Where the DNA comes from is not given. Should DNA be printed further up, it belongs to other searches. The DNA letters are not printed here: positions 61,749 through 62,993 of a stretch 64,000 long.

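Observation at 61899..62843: Eukaryotic-type (class 2) AdoMet decarboxylase in a bacterial speD-speE operon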

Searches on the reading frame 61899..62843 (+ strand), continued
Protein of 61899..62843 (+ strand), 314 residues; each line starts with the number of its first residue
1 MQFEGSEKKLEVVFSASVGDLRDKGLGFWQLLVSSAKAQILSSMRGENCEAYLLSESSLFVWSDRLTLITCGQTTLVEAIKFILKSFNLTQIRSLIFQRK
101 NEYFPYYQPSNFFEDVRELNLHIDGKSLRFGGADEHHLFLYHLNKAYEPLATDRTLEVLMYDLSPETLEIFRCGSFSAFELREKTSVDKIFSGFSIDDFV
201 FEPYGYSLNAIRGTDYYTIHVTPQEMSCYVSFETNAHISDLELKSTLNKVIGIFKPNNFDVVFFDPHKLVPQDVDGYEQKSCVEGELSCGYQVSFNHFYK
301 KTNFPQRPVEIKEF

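Call 37: search_solved_structures(query=window:62067-62840:+, max_evalue=1e-10, show_alignments=3)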
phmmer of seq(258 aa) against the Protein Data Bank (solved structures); distinct sequences matched with E-value up to 1e-10: 13.
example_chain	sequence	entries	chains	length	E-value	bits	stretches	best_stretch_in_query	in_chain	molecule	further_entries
5tvf_B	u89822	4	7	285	1.1e-28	103.9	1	2-216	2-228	S-adenosylmethionine decarboxylase alpha chain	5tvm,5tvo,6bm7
3dz2_A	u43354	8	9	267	4.5e-26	95.4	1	2-247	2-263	S-adenosylmethionine decarboxylase alpha chain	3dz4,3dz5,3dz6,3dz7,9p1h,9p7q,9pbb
1jen_A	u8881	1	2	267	5.2e-26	95.2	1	2-247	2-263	PROTEIN (S-ADENOSYLMETHIONINE DECARBOXYLASE (ALPHA CHAIN))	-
1i72_A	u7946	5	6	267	6.2e-26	94.9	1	2-247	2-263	S-ADENOSYLMETHIONINE DECARBOXYLASE ALPHA CHAIN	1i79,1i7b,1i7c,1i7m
3h0v_A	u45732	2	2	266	6.6e-26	94.8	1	2-247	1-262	S-adenosylmethionine decarboxylase proenzyme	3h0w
1msv_A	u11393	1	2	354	6.7e-26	94.8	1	2-248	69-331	S-adenosylmethionine decarboxylase proenzyme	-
3ep9_A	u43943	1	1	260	2.1e-25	93.2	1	2-245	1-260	S-adenosylmethionine decarboxylase alpha chain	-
3dz3_A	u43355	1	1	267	5.2e-25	91.9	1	2-247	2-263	S-adenosylmethionine decarboxylase alpha chain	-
3ep4_A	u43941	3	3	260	5.2e-25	91.9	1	2-245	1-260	S-adenosylmethionine decarboxylase alpha chain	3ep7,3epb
3ep5_A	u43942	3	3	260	5.3e-25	91.9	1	2-245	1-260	S-adenosylmethionine decarboxylase alpha chain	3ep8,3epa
3ep3_A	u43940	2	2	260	8.2e-25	91.2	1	2-245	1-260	S-adenosylmethionine decarboxylase alpha chain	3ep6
1jl0_A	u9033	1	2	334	1.6e-24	90.3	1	1-247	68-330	S-ADENOSYLMETHIONINE DECARBOXYLASE PROENZYME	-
1mhm_A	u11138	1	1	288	5.8e-19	72.1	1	2-240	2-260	S-adenosylmethionine decarboxylase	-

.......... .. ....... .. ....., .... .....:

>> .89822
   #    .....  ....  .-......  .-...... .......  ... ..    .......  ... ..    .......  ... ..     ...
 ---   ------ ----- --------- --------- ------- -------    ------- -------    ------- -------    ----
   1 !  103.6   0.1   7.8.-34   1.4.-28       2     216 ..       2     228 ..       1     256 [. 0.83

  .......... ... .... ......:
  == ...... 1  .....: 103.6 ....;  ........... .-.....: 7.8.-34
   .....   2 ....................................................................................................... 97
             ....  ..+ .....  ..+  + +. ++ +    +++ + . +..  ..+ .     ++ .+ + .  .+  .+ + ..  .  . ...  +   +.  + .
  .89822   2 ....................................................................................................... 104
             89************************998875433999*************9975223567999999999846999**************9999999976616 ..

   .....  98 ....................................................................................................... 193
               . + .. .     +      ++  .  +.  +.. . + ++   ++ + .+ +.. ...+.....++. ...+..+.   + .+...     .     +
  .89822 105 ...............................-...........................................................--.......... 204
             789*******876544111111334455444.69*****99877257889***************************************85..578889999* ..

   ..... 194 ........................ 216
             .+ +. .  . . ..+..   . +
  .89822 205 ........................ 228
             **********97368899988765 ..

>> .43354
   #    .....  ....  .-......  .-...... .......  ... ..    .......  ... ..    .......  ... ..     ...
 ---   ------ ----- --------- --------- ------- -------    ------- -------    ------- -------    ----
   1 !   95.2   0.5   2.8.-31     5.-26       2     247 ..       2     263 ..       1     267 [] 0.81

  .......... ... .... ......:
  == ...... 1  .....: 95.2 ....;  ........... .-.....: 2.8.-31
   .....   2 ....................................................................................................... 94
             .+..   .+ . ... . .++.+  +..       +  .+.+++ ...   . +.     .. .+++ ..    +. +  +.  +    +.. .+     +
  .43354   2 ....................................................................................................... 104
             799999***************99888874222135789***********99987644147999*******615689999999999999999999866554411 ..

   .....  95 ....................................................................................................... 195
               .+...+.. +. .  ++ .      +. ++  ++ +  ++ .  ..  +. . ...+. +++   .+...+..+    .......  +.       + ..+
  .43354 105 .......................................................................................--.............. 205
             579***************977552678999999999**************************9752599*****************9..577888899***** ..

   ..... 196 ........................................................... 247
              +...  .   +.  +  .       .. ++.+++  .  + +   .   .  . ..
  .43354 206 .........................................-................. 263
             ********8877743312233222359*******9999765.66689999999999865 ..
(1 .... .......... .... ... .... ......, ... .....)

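Call 43: predict_structure(alignment_id=A1)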
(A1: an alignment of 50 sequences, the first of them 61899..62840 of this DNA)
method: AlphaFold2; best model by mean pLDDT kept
length: 314 residues; sequences in the alignment: 50
mean_pLDDT: 95.2   pTM: 0.93
mean pLDDT of the five models: 95.2, 94.9, 94.7, 94.3, 94.2
residues with pLDDT >= 90: 279; 70-90: 29; 50-70: 6; < 50: 0
segments of 3 or more residues with pLDDT < 50: none
pLDDT, mean of each block of 10 residues (from residue 1): 80 98 98 98 98 97 98 96 98 98 91 98 98 96 97 97 95 95 97 98 96 98 91 96 95 98 93 93 97 98 88 67
secondary structure, 60 per line:
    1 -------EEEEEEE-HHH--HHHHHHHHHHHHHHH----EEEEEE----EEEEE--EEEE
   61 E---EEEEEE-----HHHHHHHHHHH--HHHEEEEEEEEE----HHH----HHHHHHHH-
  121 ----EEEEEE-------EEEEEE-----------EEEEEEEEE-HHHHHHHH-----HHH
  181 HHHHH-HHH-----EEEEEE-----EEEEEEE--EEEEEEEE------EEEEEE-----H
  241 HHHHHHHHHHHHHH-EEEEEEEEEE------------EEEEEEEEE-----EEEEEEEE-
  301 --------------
elements in order: E8-14 H21-35 E40-45 E50-54 E57-61 E65-70 H76-86 E92-100 H112-119 E125-130 E138-143 E155-163 H165-172 H178-185 E195-200 E206-212 E215-222 E229-234 H240-254 E256-265 E278-286 E292-299

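Call 47: fold_search(model_id=the predicted structure, library=pdb)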
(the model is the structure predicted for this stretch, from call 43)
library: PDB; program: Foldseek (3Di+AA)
matches with E <= 10: 817; with E <= 0.001: 45
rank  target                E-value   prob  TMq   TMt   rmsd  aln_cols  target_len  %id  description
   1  1jl0_B                4.9e-30  1.00  0.89  0.90   2.3       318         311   32  Structure of a Human S-Adenosylmethionine Decarboxylase Self-processing Ester Intermediate and Mechanism of Putrescine (released 2001-08-22)
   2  1jl0_A                1.2e-29  1.00  0.88  0.89   2.4       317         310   32  Structure of a Human S-Adenosylmethionine Decarboxylase Self-processing Ester Intermediate and Mechanism of Putrescine (released 2001-08-22)
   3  1msv_B                1.5e-29  1.00  0.88  0.87   2.3       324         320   32  The S68A S-adenosylmethionine decarboxylase proenzyme processing mutant. (released 2003-03-11)
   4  1msv_A                3.2e-29  1.00  0.87  0.85   2.8       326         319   32  The S68A S-adenosylmethionine decarboxylase proenzyme processing mutant. (released 2003-03-11)
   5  1i72_A                1.7e-20  1.00  0.71  0.88   2.4       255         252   30  HUMAN S-ADENOSYLMETHIONINE DECARBOXYLASE WITH COVALENTLY BOUND PYRUVOYL GROUP AND COVALENTLY BOUND 5'-DEOXY-5'-[N-METH (released 2001-08-22)
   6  3ep4_A                2.7e-20  1.00  0.67  0.86   2.6       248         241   30  Human AdoMetDC E256Q mutant with no putrescine bound (released 2008-12-23)
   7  3dz6_A                3.7e-20  1.00  0.68  0.89   2.5       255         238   30  Human AdoMetDC with 5'-[(4-aminooxybutyl)methylamino]-5'deoxy-8-ethyladenosine (released 2009-03-10)
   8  3ep3_A                4.6e-20  1.00  0.67  0.86   2.1       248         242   29  Human AdoMetDC D174N mutant with no putrescine bound (released 2008-12-23)
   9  3ep8_A                5.1e-20  1.00  0.68  0.88   2.9       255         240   30  Human AdoMetDC E178Q mutant complexed with S-Adenosylmethionine methyl ester and no putrescine bound (released 2008-12-23)
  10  3h0w_A                5.4e-20  1.00  0.68  0.89   2.8       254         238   31  Human AdoMetDC with 5'-Deoxy-5'-[(N-dimethyl)amino]-8-methyl-adenosine (released 2009-06-30)
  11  1jen_A                6.7e-20  1.00  0.70  0.88   2.2       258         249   31  HUMAN S-ADENOSYLMETHIONINE DECARBOXYLASE (released 1999-06-01)
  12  3dz3_A                7.4e-20  1.00  0.67  0.84   3.6       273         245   27  Human AdoMetDC F223A mutant with covalently bound S-Adenosylmethionine methyl ester (released 2009-03-10)
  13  1i7b_A                1.0e-19  1.00  0.71  0.88   2.5       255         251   30  HUMAN S-ADENOSYLMETHIONINE DECARBOXYLASE WITH COVALENTLY BOUND PYRUVOYL GROUP AND COVALENTLY BOUND S-ADENOSYLMETHIONIN (released 2001-08-22)
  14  9p1h_A                1.1e-19  1.00  0.68  0.83   3.6       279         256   27  100K human S-adenosylmethionine decarboxylase (released 2025-09-17)
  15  1i7c_A                1.2e-19  1.00  0.71  0.86   2.3       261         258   30  HUMAN S-ADENOSYLMETHIONINE DECARBOXYLASE WITH COVALENTLY BOUND PYRUVOYL GROUP AND COMPLEXED WITH METHYLGLYOXAL BIS-(GU (released 2001-08-22)
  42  1vr7_B                1.9e-04  1.00  0.27  0.64   3.9       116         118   16  Crystal structure of S-adenosylmethionine decarboxylase proenzyme (TM0655) from THERMOTOGA MARITIMA at 1.2 A resolutio (released 2005-03-15)
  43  1vr7_A                2.5e-04  1.00  0.27  0.64   3.6       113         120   17  Crystal structure of S-adenosylmethionine decarboxylase proenzyme (TM0655) from THERMOTOGA MARITIMA at 1.2 A resolutio (released 2005-03-15)
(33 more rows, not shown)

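Call 49: list_cluster_members(proteins=[P0001, P0252, P0231, P0222, P0254, P0122, P0134, P0184, P0143, P0125])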
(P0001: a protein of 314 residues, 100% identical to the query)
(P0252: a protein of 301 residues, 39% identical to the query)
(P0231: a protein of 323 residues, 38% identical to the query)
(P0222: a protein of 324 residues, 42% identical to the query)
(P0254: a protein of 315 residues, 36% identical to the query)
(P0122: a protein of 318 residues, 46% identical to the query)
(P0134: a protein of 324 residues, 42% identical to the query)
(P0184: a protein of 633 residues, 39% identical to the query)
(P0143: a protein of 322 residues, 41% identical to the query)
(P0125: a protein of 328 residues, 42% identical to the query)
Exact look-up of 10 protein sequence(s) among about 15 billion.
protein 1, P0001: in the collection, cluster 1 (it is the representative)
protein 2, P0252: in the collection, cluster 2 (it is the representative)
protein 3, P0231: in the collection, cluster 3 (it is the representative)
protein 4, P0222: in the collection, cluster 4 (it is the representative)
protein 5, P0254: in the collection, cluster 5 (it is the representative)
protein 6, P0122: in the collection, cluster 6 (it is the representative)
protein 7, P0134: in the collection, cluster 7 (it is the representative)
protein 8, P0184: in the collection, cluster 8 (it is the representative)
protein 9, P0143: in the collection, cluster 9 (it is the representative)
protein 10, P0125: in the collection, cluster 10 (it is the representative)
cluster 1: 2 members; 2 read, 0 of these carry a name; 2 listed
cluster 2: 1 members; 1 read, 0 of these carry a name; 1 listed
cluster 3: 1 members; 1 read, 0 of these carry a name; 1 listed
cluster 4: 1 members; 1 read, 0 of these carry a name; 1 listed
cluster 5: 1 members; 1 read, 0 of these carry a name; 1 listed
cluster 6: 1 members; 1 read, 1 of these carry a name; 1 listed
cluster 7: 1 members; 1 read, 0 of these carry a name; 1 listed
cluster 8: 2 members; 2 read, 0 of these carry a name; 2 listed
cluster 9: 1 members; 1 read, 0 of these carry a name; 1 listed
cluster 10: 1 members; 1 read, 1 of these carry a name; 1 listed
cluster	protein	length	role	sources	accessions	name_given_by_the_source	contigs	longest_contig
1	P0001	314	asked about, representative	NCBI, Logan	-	-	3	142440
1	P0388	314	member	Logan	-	-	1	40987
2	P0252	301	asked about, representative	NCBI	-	-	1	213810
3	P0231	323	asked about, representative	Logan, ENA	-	-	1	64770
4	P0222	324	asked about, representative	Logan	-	-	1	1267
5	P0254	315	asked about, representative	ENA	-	-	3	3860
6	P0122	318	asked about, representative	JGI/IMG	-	S-adenosylmethionine decarboxylase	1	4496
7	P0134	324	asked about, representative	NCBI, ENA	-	-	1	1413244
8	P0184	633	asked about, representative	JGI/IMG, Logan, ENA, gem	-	-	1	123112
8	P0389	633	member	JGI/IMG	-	-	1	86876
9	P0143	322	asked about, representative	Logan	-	-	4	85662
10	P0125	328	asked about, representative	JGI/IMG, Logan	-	S-adenosylmethionine decarboxylase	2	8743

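Call 50: find_encoding_contigs(protein=P0252, flank=5000, max_places=2)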
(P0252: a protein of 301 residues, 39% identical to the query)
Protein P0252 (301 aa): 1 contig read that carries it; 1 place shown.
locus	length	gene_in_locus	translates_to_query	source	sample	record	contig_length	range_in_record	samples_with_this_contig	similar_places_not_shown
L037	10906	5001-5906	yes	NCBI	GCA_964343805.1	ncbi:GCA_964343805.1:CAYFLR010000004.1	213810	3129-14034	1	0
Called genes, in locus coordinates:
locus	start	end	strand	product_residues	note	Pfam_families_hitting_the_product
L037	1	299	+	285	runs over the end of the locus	PF01612:DNA_pol_A_exo1, PF00570:HRDC (weak)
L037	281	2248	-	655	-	PF00456:Transketolase_N, PF02779:Transket_pyr, PF02780:Transketolase_C (weak), PF22613:Transketolase_C_1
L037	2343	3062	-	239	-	-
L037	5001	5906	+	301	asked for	PF01536:SAM_decarbox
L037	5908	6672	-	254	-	-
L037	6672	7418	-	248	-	-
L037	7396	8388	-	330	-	-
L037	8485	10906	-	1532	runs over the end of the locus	PF01541:GIY-YIG, PF27096:UvrC_M, PF02151:UVR, PF22920:UvrC_RNaseH, PF08459:UvrC_RNaseH_dom, PF12826:HHH_2 (weak), PF14520:HHH_5, PF05193:Peptidase_M16_C, +1 more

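Call 51: find_encoding_contigs(protein=P0231, flank=5000, max_places=2)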
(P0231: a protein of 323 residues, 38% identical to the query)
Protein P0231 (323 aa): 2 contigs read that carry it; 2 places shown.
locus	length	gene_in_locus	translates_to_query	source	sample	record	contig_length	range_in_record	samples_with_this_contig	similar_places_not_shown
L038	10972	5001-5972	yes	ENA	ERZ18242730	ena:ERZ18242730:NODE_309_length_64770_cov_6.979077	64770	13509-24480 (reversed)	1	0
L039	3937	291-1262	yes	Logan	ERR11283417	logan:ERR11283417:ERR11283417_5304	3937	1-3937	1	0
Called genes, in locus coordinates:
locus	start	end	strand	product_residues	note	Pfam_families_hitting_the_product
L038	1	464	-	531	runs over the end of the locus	PF01225:Mur_ligase, PF08245:Mur_ligase_M, PF02875:Mur_ligase_C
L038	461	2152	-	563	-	PF03717:PBP_dimer, PF00905:Transpeptidase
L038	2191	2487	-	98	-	-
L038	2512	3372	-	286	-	PF01795:Methyltransf_5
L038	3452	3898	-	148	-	PF02381:MraZ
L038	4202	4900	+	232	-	PF00753:Lactamase_B (faint), PF16123:HAGH_C (weak)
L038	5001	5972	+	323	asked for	PF01536:SAM_decarbox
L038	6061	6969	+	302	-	PF17284:Spermine_synt_N, PF01564:Spermine_synth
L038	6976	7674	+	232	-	PF01966:HD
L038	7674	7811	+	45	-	-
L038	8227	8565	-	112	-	-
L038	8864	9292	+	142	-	PF00990:GGDEF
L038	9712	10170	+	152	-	PF00582:Usp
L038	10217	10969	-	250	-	PF13650:Asp_protease_2, PF13975:gag-asp_proteas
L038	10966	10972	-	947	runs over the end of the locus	PF13646:HEAT_2, PF00027:cNMP_binding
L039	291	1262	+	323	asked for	PF01536:SAM_decarbox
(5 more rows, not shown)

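Call 52: find_encoding_contigs(protein=P0184, flank=5000, max_places=2)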
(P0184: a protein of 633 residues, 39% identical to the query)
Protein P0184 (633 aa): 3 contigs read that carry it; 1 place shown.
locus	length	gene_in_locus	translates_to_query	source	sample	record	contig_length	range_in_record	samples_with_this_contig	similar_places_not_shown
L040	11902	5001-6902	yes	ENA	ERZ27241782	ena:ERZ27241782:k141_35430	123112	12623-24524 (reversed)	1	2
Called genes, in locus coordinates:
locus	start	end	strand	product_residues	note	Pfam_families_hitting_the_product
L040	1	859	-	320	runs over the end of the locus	PF01145:Band_7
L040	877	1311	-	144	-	PF01957:NfeD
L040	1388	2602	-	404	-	PF04413:Glycos_transf_N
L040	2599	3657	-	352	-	PF01075:Glyco_transf_9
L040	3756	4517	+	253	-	PF01903:CbiX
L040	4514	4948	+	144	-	PF03061:4HBT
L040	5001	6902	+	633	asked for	PF01536:SAM_decarbox, PF17284:Spermine_synt_N, PF01564:Spermine_synth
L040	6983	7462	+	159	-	-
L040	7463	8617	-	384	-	PF00266:Aminotran_5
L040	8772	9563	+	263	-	PF01427:Peptidase_M15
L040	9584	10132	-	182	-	-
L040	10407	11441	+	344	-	-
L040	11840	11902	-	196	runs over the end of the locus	PF13568:OMP_b-brl_2 (weak)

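Call 60: search_protein_families(library=pfam, proteins=[L011:3568-4632:-, L011:4747-5742:-, L011:7038-7352:+, L011:8051-8602:+, L011:8674-9360:-, L011:9359-11515:+], max_evalue=0.001)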
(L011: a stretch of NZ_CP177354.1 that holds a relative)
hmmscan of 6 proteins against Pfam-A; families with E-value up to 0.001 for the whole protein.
L011:3568-4632:- (354 aa): 1 family
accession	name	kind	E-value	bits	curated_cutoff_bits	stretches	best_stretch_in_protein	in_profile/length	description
PF24827.1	AstE_AspA_cat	-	2.4e-41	141.9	25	1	54-232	2-191/192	Succinylglutamate desuccinylase/Aspartoacylase catalytic domain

L011:4747-5742:- (331 aa): 2 families
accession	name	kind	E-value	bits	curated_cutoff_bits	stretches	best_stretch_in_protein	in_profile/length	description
PF00962.28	A_deaminase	-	1e-95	321.1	27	1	9-329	1-329/330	Adenosine deaminase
PF19326.5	AMP_deaminase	-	2.3e-08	33.4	27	1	191-324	454-586/630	AMP deaminase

L011:7038-7352:+ (104 aa): 1 family
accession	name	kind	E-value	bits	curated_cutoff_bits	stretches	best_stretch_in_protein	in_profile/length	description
PF01722.23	BolA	-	3.6e-26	91.7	25.7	1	11-83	1-76/76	BolA-like protein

L011:8051-8602:+ (183 aa): 2 families
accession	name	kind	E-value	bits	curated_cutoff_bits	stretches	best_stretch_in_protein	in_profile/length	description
PF05433.20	Rick_17kDa_Anti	-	4.5e-09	36.5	24.2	1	88-129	1-43/43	Glycine zipper 2TM domain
PF13441.11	Gly-zipper_YMGG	-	0.00038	20.5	28.9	1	88-130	5-44/45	YMGG-like Gly-zipper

L011:8674-9360:- (228 aa): 1 family
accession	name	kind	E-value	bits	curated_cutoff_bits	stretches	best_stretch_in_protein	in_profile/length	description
PF03695.18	UPF0149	-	1.8e-26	93.8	25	1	47-217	1-180/181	Uncharacterised protein family (UPF0149)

L011:9359-11515:+ (718 aa): 6 families
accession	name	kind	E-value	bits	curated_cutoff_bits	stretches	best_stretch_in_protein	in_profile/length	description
PF09382.16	RQC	-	6.8e-35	119.8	23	1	399-506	1-109/114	RQC domain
PF00270.35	DEAD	-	9.2e-24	84.5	26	1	22-180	4-163/167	DEAD/DEAH box helicase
PF00271.37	Helicase_C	-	4.4e-21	75.7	23.5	1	217-324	4-110/110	Helicase conserved C-terminal domain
PF00570.28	HRDC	-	9.6e-20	70.8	23.8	1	526-593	1-68/68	HRDC domain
PF16124.10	RecQ_Zn_bind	-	2.8e-15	57.2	25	1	336-397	2-66/66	RecQ zinc-binding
PF14493.12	HTH_40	-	1.6e-08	35.2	27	1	610-701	2-88/89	Helix-turn-helix domain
